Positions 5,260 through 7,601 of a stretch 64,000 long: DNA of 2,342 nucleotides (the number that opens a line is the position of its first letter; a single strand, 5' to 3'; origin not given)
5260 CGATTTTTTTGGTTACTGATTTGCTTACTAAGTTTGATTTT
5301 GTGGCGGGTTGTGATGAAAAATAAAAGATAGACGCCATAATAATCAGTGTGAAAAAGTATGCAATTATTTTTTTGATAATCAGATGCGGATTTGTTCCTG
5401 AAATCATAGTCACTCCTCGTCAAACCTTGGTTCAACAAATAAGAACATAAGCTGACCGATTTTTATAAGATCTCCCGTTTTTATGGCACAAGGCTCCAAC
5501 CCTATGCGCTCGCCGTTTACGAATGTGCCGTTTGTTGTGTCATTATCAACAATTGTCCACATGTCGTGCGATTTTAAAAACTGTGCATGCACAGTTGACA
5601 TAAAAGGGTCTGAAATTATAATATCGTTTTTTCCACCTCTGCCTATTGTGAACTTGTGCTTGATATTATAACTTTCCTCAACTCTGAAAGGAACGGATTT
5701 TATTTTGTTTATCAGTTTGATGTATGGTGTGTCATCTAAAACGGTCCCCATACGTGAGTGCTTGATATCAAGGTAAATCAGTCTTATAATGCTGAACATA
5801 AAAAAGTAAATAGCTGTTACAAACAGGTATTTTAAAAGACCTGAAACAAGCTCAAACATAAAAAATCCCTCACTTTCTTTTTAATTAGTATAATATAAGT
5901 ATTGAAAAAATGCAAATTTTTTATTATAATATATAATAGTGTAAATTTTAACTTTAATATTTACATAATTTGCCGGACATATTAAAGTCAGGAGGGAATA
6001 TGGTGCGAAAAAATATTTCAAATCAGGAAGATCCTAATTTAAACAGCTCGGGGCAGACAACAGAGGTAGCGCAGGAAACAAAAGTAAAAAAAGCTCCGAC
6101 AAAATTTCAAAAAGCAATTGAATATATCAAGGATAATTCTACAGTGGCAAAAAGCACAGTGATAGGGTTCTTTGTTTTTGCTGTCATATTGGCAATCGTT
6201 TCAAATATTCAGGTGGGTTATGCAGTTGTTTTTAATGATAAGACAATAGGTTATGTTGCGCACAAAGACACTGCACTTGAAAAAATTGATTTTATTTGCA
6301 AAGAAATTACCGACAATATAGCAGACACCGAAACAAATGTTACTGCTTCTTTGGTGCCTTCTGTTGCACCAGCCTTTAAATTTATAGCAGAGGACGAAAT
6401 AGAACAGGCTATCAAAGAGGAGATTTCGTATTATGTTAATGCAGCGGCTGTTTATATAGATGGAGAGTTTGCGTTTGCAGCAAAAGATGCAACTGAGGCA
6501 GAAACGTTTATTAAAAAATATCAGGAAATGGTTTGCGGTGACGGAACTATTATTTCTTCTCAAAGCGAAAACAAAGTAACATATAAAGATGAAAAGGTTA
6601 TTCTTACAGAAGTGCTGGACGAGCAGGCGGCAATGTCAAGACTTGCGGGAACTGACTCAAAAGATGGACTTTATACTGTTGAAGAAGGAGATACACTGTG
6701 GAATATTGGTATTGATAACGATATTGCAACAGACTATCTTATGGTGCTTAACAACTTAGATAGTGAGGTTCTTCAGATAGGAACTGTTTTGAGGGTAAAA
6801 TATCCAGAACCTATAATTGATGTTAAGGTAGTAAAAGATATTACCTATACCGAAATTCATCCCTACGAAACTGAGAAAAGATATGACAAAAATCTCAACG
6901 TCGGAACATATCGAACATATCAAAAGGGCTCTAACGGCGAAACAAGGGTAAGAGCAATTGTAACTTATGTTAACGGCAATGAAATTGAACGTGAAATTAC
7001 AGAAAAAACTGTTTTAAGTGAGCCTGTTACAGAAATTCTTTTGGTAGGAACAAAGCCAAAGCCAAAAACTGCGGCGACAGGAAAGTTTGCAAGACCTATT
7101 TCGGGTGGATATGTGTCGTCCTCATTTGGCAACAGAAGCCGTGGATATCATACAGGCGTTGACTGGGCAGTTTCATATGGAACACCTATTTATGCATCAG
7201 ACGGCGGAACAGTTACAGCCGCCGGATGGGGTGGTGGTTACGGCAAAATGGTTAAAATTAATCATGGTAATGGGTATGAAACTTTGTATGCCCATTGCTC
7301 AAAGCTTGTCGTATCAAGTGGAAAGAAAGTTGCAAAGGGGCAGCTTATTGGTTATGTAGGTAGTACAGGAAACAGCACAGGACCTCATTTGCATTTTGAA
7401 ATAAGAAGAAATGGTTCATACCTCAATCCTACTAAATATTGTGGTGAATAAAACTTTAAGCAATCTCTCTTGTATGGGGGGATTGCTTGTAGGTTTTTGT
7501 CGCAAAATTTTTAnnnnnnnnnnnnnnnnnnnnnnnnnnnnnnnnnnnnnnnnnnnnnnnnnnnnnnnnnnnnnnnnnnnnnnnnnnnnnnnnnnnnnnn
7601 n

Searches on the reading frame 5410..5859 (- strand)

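Call 55: search_protein_families(library=pfam, proteins=[window:5410-5859:-], max_evalue=0.00001)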
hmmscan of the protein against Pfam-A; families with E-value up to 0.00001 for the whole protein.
window:5410-5859:- (149 aa): 2 families
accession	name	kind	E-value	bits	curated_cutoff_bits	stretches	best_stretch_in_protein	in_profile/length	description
PF00498.31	FHA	-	1.9e-19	70.3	20.7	1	71-135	2-67/67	FHA domain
PF16697.10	Yop-YscD_cpl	-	5.4e-13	49.4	33.2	1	68-143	17-92/94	Inner membrane component of T3SS, cytoplasmic domain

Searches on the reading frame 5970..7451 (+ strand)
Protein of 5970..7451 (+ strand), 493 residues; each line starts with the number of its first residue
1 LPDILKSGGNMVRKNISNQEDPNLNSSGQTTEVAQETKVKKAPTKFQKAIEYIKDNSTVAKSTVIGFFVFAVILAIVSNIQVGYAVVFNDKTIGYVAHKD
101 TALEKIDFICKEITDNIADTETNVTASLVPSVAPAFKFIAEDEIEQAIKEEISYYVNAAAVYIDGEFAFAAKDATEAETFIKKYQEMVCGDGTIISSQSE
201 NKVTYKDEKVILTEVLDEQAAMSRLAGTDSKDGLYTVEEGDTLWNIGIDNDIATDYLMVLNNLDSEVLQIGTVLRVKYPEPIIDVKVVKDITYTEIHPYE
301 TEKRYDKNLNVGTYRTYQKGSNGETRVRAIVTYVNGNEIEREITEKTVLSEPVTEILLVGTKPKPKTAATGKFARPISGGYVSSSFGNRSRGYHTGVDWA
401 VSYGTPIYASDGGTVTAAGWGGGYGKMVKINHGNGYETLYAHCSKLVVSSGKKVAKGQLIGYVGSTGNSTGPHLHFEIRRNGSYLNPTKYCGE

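Call 55: search_protein_families(library=pfam, proteins=[window:5970-7451:+], max_evalue=0.00001)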
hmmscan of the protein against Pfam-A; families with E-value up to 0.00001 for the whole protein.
window:5970-7451:+ (493 aa): 3 families
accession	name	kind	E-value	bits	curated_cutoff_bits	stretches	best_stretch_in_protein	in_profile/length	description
PF01551.29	Peptidase_M23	-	1.1e-37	128.6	28.7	1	393-487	2-96/96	Peptidase family M23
PF07501.17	G5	-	1.4e-18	67.3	23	1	289-362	2-75/75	G5 domain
PF01476.26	LysM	-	1.3e-08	35.1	20.9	1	235-277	1-43/43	LysM domain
